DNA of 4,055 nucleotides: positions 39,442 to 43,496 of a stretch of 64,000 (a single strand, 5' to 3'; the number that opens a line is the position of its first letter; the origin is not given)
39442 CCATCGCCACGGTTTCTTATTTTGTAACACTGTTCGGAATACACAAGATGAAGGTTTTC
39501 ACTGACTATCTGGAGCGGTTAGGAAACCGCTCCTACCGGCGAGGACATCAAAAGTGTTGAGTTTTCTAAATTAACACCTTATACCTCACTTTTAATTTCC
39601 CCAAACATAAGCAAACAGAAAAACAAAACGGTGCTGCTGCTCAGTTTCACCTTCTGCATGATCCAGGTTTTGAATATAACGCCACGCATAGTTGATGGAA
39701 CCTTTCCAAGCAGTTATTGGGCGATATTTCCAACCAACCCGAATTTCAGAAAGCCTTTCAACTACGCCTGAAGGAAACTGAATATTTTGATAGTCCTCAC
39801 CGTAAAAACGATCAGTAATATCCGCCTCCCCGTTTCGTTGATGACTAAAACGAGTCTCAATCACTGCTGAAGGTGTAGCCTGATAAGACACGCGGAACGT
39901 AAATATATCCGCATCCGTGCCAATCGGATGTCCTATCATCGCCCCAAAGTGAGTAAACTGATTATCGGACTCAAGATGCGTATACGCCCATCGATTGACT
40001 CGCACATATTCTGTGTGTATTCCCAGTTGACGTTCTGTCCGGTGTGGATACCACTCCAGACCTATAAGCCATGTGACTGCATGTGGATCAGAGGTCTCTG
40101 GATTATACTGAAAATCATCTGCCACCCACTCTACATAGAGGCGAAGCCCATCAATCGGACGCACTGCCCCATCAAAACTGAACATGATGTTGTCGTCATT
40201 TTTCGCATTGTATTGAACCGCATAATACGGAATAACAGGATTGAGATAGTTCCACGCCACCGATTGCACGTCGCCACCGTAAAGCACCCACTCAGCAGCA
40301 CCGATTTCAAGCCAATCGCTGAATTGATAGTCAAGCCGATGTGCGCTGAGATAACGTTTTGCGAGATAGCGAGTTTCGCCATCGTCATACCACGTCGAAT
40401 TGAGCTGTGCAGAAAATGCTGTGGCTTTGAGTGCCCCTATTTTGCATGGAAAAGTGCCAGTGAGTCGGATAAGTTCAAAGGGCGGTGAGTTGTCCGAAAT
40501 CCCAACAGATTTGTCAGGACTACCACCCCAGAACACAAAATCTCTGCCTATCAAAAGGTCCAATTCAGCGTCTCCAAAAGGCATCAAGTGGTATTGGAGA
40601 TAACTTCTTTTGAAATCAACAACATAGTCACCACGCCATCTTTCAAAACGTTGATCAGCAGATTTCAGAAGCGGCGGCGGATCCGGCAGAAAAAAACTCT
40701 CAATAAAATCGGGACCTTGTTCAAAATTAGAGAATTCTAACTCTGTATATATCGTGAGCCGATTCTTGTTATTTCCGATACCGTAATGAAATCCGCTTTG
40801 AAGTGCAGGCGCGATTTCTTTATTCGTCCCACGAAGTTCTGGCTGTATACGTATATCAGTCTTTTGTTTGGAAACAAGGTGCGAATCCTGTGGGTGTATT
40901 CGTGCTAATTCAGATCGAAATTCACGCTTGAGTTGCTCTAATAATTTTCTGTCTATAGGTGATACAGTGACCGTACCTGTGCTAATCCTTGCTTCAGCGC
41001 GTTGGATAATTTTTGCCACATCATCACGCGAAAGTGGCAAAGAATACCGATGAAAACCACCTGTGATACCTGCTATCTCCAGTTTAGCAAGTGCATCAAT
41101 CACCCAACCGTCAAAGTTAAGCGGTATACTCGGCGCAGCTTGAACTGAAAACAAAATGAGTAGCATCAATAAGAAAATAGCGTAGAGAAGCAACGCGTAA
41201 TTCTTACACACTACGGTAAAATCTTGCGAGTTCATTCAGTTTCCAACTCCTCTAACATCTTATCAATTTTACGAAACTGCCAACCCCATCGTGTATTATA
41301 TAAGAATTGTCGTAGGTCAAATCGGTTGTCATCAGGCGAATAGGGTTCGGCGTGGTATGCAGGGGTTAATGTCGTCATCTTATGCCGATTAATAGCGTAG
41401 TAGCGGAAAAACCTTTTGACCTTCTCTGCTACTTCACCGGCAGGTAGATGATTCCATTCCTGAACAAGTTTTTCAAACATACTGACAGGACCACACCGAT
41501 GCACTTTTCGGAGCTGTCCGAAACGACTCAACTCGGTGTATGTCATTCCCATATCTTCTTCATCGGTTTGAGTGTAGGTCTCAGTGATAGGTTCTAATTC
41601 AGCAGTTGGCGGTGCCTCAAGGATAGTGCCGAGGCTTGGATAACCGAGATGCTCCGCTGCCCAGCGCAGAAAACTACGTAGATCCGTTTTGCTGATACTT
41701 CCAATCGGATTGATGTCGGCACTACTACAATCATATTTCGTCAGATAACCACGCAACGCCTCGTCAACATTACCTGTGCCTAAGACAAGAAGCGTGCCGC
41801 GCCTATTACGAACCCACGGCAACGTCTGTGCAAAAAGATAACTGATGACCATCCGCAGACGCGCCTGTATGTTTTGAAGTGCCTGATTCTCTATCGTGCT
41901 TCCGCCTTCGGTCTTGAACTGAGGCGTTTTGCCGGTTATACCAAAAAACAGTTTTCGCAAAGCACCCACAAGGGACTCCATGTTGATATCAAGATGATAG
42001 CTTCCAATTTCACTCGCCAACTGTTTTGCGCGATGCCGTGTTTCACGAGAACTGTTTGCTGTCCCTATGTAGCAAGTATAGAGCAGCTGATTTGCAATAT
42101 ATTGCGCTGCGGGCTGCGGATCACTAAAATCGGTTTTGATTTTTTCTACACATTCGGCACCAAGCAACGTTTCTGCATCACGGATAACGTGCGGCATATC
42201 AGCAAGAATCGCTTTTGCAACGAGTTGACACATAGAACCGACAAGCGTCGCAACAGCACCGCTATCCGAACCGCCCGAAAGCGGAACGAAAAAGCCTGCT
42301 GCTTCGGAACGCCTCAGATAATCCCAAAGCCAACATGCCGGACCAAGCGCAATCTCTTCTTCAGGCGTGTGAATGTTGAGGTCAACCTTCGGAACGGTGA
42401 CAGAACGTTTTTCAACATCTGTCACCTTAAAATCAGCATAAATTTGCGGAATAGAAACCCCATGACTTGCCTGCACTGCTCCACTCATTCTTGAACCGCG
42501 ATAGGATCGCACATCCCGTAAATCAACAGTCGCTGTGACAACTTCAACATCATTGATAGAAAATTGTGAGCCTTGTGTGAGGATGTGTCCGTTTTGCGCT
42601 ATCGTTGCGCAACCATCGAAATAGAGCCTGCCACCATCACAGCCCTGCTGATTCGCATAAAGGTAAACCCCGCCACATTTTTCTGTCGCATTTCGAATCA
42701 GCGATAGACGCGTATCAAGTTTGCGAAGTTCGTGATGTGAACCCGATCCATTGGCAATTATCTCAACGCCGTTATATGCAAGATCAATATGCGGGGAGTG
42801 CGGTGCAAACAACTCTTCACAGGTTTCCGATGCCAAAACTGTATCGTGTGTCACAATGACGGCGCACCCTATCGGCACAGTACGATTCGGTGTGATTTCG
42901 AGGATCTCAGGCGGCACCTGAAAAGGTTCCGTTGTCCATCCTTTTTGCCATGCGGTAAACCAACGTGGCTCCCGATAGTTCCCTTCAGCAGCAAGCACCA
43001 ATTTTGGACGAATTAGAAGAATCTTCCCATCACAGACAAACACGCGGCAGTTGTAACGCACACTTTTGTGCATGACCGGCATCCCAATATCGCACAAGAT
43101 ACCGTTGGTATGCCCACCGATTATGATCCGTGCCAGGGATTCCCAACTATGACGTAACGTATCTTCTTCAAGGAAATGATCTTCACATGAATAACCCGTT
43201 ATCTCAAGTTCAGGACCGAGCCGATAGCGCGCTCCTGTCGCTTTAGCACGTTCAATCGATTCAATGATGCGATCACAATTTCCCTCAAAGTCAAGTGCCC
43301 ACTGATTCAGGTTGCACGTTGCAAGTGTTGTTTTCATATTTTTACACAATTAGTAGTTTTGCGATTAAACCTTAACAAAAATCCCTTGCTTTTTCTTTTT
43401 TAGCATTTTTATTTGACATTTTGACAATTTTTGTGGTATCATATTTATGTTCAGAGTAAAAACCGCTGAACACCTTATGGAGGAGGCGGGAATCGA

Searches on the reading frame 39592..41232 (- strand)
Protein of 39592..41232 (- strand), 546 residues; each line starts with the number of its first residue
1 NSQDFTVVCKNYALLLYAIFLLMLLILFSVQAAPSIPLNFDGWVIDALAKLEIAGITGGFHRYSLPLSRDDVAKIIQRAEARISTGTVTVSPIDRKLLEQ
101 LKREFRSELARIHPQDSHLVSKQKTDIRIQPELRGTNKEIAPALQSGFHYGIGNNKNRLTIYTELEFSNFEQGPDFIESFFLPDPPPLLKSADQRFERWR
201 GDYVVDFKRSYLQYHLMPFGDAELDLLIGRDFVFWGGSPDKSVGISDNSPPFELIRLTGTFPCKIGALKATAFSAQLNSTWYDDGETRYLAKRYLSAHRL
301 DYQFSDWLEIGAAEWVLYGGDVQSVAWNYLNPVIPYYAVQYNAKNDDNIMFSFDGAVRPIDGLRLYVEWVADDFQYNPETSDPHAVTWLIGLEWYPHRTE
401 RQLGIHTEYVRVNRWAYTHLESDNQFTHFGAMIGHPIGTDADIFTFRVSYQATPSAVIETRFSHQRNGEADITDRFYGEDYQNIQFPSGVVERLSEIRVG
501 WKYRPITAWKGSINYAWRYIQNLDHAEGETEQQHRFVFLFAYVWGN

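Call 32: search_protein_families(library=pfam, proteins=[window:39592-41232:-], max_evalue=0.001)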
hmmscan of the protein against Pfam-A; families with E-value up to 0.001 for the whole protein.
window:39592-41232:- (546 aa): 1 family
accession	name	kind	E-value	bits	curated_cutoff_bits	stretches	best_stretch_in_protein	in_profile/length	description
PF14052.12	Caps_assemb_Wzi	-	2.4e-20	73.3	30.1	1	201-531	64-389/392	Capsule assembly protein Wzi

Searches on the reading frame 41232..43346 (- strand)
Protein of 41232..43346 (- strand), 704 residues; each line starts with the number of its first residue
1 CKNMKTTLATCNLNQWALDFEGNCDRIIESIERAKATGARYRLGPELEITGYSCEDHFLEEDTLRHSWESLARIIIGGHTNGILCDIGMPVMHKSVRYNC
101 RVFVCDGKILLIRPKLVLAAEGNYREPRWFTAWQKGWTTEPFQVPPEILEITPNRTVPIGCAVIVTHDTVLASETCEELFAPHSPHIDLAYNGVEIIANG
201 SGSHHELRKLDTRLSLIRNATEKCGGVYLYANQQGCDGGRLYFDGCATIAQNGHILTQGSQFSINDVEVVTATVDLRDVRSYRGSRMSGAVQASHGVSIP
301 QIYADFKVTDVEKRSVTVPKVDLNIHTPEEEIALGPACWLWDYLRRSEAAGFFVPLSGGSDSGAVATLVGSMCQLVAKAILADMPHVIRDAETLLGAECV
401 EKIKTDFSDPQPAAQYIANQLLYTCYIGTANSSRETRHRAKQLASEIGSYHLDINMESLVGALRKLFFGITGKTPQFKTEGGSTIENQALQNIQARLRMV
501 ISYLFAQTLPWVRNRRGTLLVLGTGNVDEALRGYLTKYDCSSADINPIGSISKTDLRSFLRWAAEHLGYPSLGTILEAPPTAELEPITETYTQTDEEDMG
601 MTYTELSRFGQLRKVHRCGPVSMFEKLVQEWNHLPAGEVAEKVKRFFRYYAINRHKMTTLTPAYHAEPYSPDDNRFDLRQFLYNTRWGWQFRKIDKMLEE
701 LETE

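Call 32: search_protein_families(library=pfam, proteins=[window:41232-43346:-], max_evalue=0.001)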
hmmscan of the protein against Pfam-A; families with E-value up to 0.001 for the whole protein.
window:41232-43346:- (704 aa): 2 families
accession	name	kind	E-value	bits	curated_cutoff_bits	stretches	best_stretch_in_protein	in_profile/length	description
PF00795.27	CN_hydrolase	-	4.3e-35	121.7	23.2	1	8-283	2-255/256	Carbon-nitrogen hydrolase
PF02540.23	NAD_synthase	-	1.8e-27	96.4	21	1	339-609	8-201/242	NAD synthase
